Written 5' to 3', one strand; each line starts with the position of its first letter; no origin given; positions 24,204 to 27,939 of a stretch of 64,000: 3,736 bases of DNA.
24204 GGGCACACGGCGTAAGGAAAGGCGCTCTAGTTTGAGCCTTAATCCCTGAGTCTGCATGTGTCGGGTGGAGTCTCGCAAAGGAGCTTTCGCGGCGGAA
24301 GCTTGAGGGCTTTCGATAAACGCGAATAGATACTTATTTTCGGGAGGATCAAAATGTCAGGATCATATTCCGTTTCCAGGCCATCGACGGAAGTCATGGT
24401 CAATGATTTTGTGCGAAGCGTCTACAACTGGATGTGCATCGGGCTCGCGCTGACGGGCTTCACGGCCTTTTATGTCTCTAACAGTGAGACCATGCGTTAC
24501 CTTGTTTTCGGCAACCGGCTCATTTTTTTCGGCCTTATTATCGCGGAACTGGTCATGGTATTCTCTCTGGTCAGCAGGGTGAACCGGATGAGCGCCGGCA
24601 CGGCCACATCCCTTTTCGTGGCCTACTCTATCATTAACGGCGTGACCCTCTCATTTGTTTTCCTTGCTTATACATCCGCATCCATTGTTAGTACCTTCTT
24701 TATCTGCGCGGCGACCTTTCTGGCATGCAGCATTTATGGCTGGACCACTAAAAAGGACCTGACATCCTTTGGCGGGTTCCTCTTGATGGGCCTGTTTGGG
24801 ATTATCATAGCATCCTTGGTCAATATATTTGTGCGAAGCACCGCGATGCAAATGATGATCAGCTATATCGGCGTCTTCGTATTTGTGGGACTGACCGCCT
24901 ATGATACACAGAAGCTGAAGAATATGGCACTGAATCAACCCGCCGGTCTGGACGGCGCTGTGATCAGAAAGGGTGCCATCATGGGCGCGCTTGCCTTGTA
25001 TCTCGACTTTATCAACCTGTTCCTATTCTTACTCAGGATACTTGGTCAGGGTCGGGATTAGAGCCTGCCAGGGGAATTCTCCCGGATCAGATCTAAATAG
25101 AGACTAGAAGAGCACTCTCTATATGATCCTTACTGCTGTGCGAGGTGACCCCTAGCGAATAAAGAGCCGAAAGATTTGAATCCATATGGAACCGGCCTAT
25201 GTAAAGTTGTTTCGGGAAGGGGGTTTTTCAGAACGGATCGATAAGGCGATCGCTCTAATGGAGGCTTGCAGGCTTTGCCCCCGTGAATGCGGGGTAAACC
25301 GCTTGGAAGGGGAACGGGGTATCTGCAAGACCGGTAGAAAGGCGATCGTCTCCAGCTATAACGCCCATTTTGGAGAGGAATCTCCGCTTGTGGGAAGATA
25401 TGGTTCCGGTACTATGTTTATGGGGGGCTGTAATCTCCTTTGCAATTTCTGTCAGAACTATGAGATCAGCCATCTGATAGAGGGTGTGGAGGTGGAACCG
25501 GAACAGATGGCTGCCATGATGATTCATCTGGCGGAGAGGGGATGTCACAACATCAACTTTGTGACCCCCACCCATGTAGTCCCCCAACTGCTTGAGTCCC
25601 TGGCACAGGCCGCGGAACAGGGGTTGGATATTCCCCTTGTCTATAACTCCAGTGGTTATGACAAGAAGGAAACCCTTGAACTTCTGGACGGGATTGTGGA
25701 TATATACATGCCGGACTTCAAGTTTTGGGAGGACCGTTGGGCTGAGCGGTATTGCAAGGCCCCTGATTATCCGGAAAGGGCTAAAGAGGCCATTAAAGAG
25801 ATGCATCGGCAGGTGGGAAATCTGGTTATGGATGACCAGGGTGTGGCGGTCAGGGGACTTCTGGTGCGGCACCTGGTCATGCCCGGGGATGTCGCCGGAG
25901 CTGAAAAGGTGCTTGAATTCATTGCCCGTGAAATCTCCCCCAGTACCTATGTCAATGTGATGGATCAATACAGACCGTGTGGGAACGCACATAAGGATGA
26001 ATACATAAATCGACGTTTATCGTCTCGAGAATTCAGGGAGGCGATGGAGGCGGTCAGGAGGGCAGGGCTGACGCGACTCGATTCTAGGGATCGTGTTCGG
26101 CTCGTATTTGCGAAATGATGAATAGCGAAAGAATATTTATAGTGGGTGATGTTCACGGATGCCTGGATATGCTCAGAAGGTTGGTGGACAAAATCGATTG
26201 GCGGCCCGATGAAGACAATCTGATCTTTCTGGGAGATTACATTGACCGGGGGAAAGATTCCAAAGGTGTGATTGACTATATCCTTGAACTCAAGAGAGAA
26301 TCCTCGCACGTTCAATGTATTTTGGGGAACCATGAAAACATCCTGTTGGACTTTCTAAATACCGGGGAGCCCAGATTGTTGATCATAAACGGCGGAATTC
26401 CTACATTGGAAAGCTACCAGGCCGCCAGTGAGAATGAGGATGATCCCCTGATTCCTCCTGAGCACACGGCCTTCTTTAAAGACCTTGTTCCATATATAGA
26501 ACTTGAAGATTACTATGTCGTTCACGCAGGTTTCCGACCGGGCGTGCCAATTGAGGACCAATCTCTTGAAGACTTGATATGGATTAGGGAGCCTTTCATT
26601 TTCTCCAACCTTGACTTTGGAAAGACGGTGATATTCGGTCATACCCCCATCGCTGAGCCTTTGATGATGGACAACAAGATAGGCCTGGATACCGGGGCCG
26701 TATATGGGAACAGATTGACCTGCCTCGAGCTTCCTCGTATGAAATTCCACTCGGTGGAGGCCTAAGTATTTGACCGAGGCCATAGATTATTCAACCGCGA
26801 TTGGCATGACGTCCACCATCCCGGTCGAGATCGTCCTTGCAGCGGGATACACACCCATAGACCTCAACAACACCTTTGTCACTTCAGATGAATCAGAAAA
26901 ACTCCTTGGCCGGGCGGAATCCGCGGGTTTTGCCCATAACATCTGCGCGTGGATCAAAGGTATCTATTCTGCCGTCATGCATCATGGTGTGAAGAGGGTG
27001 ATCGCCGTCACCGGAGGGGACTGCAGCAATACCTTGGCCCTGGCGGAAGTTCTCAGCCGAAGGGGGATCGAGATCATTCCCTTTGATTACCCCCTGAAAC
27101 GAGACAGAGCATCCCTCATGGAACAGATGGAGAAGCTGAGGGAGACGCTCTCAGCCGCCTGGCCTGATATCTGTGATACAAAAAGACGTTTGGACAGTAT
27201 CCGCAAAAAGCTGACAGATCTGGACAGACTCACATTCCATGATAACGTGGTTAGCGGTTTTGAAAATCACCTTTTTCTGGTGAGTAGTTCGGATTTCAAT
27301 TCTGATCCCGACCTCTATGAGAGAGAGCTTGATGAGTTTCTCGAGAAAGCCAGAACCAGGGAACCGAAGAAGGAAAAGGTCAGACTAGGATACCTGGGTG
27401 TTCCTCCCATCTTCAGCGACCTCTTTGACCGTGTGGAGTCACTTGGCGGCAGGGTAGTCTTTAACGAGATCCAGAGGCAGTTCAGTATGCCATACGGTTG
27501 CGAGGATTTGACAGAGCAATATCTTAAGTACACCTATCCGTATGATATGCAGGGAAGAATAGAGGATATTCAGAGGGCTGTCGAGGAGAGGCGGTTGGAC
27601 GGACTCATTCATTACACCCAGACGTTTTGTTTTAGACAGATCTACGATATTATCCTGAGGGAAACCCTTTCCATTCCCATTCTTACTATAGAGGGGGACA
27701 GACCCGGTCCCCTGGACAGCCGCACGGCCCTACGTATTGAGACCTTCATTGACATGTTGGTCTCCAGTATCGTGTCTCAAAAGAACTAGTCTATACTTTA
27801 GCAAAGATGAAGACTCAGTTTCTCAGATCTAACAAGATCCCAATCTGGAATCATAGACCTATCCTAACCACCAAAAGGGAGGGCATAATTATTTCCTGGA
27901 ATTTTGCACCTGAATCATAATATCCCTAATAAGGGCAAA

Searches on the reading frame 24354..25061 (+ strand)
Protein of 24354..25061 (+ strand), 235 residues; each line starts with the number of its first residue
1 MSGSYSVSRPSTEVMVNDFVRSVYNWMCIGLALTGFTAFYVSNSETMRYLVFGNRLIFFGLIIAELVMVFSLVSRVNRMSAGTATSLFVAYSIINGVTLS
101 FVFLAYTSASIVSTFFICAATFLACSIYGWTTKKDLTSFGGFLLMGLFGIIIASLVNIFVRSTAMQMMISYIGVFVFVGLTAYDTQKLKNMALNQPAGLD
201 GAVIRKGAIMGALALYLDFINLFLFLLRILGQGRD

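Call 87: search_protein_families(library=pfam, proteins=[window:24354-25061:+], max_evalue=0.00001)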
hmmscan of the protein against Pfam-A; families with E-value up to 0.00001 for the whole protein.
window:24354-25061:+ (235 aa): 1 family
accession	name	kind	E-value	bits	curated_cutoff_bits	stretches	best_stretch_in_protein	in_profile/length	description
PF01027.25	Bax1-I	-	1.5e-62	211.5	34.1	1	17-230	1-207/207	Inhibitor of apoptosis-promoting Bax1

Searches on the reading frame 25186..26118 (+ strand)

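Call 87: search_protein_families(library=pfam, proteins=[window:25186-26118:+], max_evalue=0.00001)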
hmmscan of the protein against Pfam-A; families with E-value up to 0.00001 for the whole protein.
window:25186-26118:+ (310 aa): 1 family
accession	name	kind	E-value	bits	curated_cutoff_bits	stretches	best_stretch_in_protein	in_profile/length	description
PF04055.27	Radical_SAM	-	9e-14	52.4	29.5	1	78-209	3-139/166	Radical SAM superfamily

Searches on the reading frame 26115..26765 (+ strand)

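Call 87: search_protein_families(library=pfam, proteins=[window:26115-26765:+], max_evalue=0.00001)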
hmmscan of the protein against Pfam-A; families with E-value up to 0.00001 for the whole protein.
window:26115-26765:+ (216 aa): 1 family
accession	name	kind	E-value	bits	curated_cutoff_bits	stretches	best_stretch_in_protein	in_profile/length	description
PF00149.33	Metallophos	-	2e-17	64.7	21.5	1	6-180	2-159/191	Calcineurin-like phosphoesterase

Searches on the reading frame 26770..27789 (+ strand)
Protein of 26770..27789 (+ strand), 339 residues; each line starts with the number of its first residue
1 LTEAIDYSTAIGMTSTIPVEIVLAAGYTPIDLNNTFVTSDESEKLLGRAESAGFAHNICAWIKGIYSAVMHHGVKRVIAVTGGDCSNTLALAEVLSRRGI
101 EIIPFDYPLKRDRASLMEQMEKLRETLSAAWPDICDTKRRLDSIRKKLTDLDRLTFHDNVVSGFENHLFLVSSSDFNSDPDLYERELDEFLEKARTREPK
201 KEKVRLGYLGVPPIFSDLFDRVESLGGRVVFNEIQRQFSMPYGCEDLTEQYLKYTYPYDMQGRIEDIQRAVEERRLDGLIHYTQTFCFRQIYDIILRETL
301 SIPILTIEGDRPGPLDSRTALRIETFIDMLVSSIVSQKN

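Call 87: search_protein_families(library=pfam, proteins=[window:26770-27789:+], max_evalue=0.00001)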
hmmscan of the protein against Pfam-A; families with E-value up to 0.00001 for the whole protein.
window:26770-27789:+ (339 aa): 1 family
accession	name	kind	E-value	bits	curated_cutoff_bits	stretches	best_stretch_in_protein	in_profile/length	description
PF06050.19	HGD-D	-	6.1e-36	125.1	28.4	1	15-330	2-342/342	2-hydroxyglutaryl-CoA dehydratase, D-component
